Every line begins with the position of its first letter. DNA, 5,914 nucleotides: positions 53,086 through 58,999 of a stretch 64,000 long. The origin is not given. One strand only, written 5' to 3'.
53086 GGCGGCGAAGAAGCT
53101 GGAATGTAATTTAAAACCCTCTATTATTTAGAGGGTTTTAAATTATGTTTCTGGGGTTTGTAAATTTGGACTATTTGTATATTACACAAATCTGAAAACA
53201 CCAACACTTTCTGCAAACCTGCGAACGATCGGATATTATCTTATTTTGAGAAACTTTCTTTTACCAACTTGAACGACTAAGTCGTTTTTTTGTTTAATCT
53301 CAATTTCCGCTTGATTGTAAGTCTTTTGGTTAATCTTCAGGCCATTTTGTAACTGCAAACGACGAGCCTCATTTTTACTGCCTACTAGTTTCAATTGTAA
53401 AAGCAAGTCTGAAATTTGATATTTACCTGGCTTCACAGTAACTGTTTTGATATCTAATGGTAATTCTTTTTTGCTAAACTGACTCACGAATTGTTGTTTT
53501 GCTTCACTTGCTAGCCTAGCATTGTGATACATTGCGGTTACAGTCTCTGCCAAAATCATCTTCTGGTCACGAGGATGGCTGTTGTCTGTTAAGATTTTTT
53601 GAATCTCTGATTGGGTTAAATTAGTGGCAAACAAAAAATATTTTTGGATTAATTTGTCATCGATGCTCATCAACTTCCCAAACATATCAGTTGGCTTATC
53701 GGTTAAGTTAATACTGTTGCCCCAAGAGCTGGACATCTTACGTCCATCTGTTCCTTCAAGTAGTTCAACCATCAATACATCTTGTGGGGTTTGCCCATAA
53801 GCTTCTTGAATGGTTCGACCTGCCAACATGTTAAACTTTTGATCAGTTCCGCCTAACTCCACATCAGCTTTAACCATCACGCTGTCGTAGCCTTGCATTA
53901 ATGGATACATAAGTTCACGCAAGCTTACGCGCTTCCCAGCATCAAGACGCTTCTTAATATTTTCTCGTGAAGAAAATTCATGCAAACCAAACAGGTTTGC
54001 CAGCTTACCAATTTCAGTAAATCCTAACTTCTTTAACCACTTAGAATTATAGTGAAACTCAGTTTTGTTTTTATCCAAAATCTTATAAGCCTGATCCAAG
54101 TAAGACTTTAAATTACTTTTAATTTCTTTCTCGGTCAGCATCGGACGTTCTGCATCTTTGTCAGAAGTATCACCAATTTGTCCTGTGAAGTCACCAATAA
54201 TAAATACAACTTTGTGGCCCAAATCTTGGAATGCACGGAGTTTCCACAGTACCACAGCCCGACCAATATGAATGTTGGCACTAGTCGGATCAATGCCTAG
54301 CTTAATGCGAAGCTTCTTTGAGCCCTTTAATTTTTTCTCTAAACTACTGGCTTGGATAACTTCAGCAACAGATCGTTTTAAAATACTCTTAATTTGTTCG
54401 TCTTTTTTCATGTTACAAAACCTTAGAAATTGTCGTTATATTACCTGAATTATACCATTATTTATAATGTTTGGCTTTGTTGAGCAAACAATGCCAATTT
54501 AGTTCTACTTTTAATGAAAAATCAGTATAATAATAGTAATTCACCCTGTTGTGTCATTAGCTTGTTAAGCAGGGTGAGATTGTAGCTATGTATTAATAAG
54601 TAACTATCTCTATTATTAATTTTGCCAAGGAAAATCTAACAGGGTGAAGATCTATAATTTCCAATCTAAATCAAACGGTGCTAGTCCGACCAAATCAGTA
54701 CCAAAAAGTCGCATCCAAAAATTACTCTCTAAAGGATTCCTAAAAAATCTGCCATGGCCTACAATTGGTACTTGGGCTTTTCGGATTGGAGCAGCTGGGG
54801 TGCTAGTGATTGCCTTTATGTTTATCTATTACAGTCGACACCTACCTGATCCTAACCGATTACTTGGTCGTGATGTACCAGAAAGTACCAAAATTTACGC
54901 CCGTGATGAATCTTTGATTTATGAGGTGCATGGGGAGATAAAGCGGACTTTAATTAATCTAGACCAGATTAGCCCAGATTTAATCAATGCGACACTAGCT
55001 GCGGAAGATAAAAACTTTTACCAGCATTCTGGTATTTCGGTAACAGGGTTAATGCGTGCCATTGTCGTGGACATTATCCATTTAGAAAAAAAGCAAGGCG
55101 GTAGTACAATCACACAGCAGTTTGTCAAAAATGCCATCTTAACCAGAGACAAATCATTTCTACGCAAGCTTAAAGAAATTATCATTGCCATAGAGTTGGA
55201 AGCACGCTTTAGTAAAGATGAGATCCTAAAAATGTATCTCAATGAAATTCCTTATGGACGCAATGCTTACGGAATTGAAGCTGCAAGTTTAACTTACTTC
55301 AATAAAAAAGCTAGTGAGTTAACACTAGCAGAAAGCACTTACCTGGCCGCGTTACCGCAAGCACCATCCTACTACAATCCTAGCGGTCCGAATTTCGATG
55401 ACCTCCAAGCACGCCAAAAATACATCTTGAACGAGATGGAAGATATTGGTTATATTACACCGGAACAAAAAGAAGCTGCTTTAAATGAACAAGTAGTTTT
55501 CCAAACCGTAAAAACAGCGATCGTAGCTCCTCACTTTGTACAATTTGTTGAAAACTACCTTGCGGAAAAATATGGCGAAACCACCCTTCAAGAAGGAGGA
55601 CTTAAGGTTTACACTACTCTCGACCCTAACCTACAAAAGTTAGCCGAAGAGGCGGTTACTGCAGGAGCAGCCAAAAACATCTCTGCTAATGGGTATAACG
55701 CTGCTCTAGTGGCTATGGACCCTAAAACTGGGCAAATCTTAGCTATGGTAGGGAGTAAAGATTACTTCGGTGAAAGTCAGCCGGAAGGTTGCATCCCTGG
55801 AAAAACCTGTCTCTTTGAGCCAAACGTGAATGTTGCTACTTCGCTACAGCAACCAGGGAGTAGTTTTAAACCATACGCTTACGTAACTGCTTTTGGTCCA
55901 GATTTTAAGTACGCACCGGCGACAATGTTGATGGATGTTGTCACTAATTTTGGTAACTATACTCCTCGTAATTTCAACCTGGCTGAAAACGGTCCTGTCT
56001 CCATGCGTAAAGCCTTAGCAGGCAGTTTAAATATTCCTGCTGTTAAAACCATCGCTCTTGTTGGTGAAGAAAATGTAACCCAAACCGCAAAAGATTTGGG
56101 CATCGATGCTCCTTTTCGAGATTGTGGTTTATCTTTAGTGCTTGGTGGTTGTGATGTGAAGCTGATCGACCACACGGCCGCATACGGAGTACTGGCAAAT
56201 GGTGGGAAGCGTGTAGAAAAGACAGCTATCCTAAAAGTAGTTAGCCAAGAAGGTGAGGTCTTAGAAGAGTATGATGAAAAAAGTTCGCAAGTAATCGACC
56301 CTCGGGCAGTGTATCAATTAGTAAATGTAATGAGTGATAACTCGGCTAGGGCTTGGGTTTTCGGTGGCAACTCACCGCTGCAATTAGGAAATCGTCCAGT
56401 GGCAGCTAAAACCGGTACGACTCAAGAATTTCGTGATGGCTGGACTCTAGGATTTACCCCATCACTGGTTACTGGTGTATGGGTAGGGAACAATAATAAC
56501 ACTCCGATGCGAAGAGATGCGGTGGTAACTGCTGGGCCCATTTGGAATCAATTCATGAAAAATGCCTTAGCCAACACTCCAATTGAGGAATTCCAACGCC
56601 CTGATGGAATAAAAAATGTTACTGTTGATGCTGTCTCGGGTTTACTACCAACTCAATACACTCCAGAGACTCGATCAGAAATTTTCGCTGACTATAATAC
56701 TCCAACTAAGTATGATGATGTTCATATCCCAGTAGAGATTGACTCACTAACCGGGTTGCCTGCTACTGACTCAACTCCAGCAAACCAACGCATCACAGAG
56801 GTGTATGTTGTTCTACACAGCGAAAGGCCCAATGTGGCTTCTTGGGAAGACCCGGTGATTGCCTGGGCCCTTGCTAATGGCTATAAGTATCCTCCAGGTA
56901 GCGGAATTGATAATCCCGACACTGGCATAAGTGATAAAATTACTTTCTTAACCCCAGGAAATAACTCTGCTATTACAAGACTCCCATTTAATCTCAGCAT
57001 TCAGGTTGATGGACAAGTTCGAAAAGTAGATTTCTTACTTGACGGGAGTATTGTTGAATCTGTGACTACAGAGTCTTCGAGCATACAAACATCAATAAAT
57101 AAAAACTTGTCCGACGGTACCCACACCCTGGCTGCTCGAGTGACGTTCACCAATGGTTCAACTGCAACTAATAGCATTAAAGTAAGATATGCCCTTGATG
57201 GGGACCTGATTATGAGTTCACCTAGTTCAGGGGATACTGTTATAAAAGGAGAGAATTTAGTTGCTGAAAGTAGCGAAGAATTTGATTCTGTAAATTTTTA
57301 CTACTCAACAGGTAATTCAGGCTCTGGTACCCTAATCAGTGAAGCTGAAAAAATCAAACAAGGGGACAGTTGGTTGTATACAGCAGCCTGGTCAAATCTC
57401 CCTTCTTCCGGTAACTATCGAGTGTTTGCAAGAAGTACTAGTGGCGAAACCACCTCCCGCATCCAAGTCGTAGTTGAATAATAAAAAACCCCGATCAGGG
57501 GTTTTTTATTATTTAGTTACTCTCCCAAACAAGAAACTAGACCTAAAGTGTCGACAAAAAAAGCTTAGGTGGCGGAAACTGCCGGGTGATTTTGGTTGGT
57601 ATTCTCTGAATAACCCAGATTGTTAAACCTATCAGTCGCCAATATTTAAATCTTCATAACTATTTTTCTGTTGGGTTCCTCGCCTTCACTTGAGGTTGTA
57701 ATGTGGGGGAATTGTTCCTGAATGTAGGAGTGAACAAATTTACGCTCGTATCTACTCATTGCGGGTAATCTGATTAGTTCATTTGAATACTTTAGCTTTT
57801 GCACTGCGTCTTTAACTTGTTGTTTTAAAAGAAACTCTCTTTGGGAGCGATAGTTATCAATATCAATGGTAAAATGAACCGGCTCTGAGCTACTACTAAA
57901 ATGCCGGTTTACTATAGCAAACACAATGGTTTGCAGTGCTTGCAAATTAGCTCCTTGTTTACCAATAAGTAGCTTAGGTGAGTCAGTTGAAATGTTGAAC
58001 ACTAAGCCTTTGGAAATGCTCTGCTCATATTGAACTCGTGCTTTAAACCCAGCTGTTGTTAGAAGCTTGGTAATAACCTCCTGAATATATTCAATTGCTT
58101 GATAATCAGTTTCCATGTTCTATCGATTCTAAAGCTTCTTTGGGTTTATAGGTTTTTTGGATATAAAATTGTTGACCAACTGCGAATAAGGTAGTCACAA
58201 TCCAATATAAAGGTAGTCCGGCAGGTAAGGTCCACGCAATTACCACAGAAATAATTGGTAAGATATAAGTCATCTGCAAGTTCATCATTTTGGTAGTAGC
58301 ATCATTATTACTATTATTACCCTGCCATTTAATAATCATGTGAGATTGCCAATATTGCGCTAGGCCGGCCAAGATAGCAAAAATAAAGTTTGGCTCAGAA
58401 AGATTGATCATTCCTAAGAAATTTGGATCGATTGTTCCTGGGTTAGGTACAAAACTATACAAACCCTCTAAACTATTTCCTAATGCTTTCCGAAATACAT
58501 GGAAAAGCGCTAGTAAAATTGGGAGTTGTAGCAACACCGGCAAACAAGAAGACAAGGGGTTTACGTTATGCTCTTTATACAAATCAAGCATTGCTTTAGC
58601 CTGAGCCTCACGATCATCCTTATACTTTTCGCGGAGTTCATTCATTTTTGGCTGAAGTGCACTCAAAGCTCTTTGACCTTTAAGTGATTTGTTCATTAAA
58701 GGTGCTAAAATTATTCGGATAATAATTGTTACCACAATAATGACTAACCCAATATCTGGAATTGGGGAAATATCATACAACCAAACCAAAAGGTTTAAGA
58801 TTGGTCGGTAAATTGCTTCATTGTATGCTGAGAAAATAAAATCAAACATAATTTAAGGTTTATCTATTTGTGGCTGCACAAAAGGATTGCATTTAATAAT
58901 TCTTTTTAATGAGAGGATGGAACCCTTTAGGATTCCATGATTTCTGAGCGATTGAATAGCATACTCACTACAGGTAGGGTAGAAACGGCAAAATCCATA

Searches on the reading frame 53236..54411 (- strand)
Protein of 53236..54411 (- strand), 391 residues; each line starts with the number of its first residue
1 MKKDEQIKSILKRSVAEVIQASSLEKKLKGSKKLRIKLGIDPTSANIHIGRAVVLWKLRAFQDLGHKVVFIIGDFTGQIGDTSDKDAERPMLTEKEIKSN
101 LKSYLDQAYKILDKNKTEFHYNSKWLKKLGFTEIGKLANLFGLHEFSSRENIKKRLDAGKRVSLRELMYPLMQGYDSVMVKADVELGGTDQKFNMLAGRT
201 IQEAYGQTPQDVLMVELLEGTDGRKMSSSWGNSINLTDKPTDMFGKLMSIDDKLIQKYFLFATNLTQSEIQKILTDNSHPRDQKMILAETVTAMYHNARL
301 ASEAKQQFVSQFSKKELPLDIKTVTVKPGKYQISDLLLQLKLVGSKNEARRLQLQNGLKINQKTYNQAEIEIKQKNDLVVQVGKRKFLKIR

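Call 40: search_protein_families(library=pfam, proteins=[window:53236-54411:-], max_evalue=0.001)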
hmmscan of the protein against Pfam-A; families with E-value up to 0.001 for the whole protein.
window:53236-54411:- (391 aa): 2 families
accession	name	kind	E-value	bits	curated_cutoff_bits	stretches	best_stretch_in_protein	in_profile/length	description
PF00579.31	tRNA-synt_1b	-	4.1e-68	230.3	21.1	1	32-312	4-291/292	tRNA synthetases class I (W and Y)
PF22421.1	SYY_C-terminal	-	6.6e-05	23.2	27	1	320-387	8-80/83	Tyrosine--tRNA ligase SYY-like C-terminal domain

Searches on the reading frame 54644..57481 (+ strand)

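Call 7: search_protein_families(library=pfam, proteins=[window:54644-57481:+], max_evalue=0.001)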
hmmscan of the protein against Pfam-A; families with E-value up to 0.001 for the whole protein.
window:54644-57481:+ (945 aa): 3 families
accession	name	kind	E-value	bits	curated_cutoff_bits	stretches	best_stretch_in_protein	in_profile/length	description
PF00912.28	Transgly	-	2.9e-63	213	27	1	91-265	4-177/178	Transglycosylase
PF00905.27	Transpeptidase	-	3.2e-18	66.4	22.1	1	354-638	2-298/299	Penicillin binding protein transpeptidase domain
PF17957.7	Big_7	-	1.8e-05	25.8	24.1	1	766-831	3-70/70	Bacterial Ig domain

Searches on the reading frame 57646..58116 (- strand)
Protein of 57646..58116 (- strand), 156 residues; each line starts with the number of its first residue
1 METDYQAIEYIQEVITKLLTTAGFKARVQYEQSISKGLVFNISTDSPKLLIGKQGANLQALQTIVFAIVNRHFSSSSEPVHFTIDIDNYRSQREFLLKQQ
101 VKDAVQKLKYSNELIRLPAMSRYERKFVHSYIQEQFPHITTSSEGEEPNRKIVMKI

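Call 40: search_protein_families(library=pfam, proteins=[window:57646-58116:-], max_evalue=0.001)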
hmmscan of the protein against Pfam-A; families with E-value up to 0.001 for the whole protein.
window:57646-58116:- (156 aa): 3 families
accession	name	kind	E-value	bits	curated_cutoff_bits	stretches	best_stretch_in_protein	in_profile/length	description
PF01424.28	R3H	-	3.2e-13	49.9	26.8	1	97-153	3-57/60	R3H domain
PF13083.13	KH_KhpA-B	-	9.9e-08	32.2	32.1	1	10-72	3-65/73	KhpA/KhpB, KH domain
PF07650.23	KH_2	-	0.00031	21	22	1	11-68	2-57/78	KH domain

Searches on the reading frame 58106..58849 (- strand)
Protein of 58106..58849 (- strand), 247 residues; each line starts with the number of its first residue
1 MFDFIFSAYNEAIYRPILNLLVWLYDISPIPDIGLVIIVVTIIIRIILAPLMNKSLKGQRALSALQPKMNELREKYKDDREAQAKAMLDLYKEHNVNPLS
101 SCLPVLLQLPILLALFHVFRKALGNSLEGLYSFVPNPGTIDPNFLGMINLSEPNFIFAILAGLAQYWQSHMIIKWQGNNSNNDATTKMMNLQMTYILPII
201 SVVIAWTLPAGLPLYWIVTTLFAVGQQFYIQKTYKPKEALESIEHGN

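Call 40: search_protein_families(library=pfam, proteins=[window:58106-58849:-], max_evalue=0.001)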
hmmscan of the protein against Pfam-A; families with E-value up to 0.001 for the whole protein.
window:58106-58849:- (247 aa): 1 family
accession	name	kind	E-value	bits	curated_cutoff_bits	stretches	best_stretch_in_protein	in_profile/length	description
PF02096.25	60KD_IMP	-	5.5e-52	176.5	35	1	34-232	2-163/163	60Kd inner membrane protein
